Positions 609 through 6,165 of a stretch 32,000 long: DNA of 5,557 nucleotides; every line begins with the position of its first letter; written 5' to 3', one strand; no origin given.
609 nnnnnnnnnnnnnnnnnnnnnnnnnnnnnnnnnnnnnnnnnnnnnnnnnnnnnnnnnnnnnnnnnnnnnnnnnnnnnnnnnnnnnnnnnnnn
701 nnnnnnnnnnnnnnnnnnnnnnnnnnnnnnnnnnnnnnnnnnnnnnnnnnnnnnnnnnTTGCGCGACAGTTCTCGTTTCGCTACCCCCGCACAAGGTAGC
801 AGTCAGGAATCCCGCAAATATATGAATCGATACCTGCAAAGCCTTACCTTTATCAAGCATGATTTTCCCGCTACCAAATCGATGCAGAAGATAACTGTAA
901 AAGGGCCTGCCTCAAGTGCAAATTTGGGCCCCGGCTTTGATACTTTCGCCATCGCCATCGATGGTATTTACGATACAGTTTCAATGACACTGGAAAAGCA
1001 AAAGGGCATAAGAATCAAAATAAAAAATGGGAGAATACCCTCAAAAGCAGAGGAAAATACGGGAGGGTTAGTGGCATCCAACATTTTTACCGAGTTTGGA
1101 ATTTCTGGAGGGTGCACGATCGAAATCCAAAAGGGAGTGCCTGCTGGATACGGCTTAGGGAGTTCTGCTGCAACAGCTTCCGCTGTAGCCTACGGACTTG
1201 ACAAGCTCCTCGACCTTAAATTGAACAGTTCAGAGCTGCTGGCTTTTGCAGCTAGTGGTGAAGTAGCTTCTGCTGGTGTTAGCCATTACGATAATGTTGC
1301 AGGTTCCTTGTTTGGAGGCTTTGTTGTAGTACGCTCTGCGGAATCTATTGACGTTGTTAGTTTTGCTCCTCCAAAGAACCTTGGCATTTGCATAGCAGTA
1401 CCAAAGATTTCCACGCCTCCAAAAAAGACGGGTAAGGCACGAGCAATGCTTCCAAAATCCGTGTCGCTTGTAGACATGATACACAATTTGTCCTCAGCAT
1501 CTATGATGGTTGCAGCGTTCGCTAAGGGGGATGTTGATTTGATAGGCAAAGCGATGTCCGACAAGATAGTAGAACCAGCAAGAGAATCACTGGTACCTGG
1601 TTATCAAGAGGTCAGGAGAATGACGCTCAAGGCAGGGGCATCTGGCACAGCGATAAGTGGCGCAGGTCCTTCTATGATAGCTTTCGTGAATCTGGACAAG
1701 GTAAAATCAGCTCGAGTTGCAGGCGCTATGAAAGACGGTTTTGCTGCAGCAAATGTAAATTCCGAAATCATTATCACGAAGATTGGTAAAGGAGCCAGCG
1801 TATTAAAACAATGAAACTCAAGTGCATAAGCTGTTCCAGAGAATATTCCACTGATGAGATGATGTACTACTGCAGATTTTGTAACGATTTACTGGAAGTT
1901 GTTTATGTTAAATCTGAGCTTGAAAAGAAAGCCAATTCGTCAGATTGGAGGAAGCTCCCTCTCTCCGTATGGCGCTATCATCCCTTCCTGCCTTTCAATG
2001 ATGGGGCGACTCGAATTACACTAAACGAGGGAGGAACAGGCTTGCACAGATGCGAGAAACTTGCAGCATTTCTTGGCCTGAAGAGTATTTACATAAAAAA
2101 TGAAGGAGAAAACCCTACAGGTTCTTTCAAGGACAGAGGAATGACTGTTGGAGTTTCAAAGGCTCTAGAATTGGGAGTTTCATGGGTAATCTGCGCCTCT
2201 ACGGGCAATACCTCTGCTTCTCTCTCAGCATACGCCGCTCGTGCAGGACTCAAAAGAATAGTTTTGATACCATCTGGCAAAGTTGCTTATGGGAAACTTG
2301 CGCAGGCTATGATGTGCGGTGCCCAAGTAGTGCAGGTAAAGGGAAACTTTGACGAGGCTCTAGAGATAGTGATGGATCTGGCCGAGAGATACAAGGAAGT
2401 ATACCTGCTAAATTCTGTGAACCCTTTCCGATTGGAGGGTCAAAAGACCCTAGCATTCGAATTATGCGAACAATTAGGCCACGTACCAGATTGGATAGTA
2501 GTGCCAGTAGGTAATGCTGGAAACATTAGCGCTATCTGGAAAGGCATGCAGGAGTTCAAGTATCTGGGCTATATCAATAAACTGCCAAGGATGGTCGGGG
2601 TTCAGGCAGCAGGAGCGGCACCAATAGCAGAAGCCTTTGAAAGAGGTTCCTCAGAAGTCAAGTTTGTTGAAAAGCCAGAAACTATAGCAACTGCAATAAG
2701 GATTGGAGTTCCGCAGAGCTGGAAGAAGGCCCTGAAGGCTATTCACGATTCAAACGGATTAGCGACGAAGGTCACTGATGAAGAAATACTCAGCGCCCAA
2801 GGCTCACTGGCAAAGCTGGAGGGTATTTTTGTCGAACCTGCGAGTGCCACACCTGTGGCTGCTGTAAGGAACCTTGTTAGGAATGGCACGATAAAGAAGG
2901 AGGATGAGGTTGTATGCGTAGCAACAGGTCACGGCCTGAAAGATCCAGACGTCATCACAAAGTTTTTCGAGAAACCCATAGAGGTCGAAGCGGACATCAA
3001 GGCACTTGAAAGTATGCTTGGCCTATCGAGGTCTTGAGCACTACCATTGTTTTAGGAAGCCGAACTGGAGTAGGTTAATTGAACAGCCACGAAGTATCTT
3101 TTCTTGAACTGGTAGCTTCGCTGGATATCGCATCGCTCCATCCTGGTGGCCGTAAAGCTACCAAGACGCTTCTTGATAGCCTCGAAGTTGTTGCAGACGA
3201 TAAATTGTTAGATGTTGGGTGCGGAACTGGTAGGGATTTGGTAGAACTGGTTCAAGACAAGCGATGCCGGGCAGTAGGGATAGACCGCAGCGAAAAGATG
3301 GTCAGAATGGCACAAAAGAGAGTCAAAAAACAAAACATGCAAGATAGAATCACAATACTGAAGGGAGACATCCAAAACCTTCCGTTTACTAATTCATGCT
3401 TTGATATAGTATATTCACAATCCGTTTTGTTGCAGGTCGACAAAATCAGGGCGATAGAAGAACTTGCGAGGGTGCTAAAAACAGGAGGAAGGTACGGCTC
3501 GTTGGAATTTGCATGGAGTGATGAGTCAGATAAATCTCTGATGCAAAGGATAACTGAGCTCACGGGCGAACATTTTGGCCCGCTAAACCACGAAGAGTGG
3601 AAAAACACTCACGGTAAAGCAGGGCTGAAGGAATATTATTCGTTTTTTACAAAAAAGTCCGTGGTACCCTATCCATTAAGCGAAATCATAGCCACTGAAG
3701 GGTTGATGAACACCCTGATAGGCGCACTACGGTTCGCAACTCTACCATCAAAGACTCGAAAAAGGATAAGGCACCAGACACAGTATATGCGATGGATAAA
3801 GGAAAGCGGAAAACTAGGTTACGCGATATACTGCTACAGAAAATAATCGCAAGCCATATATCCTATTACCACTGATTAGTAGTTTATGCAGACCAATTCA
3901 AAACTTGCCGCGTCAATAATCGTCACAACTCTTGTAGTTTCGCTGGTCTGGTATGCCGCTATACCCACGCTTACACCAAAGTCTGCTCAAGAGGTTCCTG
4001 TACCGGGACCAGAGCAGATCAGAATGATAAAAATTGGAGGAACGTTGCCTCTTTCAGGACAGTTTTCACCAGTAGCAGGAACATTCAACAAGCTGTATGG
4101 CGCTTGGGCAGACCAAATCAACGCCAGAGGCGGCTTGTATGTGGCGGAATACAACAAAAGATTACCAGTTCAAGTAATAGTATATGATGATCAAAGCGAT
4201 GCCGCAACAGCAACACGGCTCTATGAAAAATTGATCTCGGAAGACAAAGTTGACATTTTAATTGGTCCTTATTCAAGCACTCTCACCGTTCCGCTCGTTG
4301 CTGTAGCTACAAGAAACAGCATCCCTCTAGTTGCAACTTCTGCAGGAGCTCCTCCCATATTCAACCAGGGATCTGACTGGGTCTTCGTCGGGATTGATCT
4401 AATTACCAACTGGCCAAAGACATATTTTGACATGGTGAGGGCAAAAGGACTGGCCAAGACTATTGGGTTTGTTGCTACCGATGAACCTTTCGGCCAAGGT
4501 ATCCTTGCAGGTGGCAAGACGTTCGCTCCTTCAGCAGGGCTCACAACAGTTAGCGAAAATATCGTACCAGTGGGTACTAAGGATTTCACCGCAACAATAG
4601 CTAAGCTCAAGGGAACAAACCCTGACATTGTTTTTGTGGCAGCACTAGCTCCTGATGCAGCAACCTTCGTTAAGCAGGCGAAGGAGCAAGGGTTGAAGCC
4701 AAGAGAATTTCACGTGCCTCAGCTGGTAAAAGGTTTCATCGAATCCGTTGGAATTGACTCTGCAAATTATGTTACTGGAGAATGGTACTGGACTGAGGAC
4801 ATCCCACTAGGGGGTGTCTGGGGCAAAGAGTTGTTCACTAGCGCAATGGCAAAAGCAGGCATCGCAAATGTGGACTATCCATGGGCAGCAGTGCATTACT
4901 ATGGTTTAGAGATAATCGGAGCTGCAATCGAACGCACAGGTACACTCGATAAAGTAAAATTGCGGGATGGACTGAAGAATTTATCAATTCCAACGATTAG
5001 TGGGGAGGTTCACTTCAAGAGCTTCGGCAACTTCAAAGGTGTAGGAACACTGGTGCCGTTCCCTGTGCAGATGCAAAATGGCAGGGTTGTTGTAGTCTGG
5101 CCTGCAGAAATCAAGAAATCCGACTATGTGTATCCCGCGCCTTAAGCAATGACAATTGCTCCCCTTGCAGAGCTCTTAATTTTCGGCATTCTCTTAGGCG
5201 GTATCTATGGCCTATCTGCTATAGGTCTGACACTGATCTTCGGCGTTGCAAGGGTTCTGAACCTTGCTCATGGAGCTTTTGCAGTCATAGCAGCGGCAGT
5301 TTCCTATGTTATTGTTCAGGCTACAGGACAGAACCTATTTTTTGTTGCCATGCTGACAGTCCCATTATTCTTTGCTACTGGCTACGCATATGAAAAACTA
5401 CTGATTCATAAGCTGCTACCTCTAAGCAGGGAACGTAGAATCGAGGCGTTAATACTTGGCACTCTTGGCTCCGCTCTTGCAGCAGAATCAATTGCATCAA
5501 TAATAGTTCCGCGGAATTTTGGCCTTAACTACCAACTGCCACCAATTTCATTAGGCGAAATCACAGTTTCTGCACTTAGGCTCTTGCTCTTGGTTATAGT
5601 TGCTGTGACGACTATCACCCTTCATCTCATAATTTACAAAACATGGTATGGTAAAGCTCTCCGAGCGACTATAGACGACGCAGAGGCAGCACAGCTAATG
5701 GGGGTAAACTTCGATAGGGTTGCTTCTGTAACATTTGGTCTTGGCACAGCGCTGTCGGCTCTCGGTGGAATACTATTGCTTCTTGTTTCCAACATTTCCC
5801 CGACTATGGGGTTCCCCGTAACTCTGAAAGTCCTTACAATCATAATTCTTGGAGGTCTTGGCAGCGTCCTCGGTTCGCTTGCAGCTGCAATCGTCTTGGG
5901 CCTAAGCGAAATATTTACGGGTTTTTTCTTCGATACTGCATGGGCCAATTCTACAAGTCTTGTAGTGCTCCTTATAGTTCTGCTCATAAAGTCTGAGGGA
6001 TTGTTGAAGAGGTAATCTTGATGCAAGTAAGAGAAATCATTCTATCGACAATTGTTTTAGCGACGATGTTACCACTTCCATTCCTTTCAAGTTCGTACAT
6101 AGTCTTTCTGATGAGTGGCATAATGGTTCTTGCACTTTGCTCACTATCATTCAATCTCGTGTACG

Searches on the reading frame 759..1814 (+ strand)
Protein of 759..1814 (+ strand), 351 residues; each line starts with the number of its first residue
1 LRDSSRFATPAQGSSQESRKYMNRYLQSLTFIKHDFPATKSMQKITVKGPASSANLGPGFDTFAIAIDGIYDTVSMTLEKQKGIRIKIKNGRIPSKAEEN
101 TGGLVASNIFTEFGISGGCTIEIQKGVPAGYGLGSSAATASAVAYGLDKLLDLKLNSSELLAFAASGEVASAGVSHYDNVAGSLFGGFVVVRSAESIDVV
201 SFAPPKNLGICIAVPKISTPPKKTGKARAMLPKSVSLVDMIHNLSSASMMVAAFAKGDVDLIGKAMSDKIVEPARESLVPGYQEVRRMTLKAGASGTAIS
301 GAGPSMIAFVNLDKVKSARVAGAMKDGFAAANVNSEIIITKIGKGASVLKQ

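Call 27: search_protein_families(library=pfam, proteins=[window:759-1814:+], max_evalue=0.001)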
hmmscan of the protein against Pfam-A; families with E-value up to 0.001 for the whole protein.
window:759-1814:+ (351 aa): 3 families
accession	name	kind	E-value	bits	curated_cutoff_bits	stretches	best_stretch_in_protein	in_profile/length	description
PF00288.32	GHMP_kinases_N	-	1.3e-15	57.8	22.3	1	106-187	7-87/87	GHMP kinases N terminal domain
PF08544.19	GHMP_kinases_C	-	6.1e-11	43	21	1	250-319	1-76/85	GHMP kinases C terminal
PF22700.2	MVD-like_N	-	3.5e-06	27.2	27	1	60-194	23-149/157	Diphosphomevalonate decarboxylase-like N-terminal domain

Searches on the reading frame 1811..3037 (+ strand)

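Call 27: search_protein_families(library=pfam, proteins=[window:1811-3037:+], max_evalue=0.001)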
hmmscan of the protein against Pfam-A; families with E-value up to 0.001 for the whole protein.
window:1811-3037:+ (408 aa): 2 families
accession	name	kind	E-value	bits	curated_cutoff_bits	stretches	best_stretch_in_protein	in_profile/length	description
PF00291.31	PALP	-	6.9e-80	269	35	1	69-373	1-295/295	Pyridoxal-phosphate dependent enzyme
PF08541.16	ACP_syn_III_C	-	0.0004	20.9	26.6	0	345-376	50-81/90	3-Oxoacyl-[acyl-carrier-protein (ACP)] synthase III C terminal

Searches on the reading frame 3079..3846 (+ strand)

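Call 27: search_protein_families(library=pfam, proteins=[window:3079-3846:+], max_evalue=0.001)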
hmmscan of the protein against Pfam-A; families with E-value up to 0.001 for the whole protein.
window:3079-3846:+ (255 aa): 19 families
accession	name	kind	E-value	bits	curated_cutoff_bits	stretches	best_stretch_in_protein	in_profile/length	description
PF13847.12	Methyltransf_31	-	4.2e-23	82.1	27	1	40-159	4-127/145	Methyltransferase domain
PF13649.12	Methyltransf_25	-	1.1e-22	81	27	1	44-137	2-97/97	Methyltransferase domain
PF08241.18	Methyltransf_11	-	1.6e-22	80.3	21.2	1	44-138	1-92/95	Methyltransferase domain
PF01209.24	Ubie_methyltran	-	5.7e-15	55.7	20.1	1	36-145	44-155/233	ubiE/COQ5 methyltransferase family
PF08242.18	Methyltransf_12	-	4.7e-13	50.1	30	1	44-138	1-97/98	Methyltransferase domain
PF13489.12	Methyltransf_23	-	6e-10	39.5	27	1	39-184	22-160/164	Methyltransferase domain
PF02353.26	CMAS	-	7.7e-09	35.7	27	1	25-115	48-135/273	Mycolic acid cyclopropane synthetase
PF01135.25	PCMT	-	1.5e-08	35.1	20.3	1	30-113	64-148/210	Protein-L-isoaspartate(D-aspartate) O-methyltransferase (PCMT)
PF08003.17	Methyltransf_9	-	6e-07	29.2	23.8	1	35-137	111-213/315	Protein of unknown function (DUF1698)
PF05175.20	MTS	-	9.3e-06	25.8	23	1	26-100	18-92/170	Methyltransferase small domain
PF03848.20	TehB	-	1.2e-05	25.2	20.4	1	31-136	22-127/193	Tellurite resistance protein TehB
PF07021.18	MetW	-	5e-05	23.5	21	1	39-132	13-101/193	Methionine biosynthesis protein MetW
PF05724.17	TPMT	-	5.1e-05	23.5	26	1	26-138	24-150/218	Thiopurine S-methyltransferase (TPMT)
PF02390.23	Methyltransf_4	-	0.00011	22.1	24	1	43-99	5-61/173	Putative methyltransferase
PF01170.24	UPF0020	-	0.00025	21.3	22.3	1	58-112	72-126/197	RMKL-like, methyltransferase domain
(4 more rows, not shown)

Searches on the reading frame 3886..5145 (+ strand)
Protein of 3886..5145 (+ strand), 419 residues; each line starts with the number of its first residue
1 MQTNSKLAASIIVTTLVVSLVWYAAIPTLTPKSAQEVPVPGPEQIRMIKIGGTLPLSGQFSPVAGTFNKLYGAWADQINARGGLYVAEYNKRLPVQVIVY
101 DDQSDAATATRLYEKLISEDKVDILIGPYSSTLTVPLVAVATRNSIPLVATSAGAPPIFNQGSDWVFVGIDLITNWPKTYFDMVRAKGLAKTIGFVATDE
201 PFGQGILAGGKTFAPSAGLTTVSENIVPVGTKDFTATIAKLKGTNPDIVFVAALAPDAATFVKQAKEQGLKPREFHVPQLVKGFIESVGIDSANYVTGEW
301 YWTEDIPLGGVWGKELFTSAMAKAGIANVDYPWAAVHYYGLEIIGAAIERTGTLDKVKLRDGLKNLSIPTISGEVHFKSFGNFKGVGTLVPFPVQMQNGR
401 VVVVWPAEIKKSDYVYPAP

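Call 27: search_protein_families(library=pfam, proteins=[window:3886-5145:+], max_evalue=0.001)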
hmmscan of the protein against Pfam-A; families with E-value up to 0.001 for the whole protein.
window:3886-5145:+ (419 aa): 4 families
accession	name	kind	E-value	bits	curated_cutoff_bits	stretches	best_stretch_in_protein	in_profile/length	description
PF13458.12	Peripla_BP_6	-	5e-52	178.1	31.7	1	48-377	2-322/343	Periplasmic binding protein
PF13433.12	Peripla_BP_5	-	6.9e-15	55.4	27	2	215-379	158-322/363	Periplasmic binding protein domain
PF01094.35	ANF_receptor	-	2.3e-08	34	25.4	1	91-276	21-208/353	Receptor family ligand binding region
PF13407.12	Peripla_BP_4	-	0.00096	19.2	35.1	0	86-171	20-102/258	Periplasmic binding protein domain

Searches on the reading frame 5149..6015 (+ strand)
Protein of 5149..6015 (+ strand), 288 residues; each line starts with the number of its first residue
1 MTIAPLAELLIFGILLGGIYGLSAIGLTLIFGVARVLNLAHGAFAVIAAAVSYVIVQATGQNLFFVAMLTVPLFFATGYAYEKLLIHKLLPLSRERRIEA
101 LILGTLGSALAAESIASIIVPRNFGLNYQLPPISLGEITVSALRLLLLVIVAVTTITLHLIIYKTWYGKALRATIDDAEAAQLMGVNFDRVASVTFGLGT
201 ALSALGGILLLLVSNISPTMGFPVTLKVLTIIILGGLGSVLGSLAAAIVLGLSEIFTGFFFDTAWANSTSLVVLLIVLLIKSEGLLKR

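Call 27: search_protein_families(library=pfam, proteins=[window:5149-6015:+], max_evalue=0.001)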
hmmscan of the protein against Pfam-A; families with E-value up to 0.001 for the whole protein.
window:5149-6015:+ (288 aa): 1 family
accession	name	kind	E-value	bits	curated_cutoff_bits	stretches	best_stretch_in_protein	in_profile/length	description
PF02653.21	BPD_transp_2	-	7e-33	114.3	26.8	1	10-280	2-267/269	Branched-chain amino acid transport system / permease component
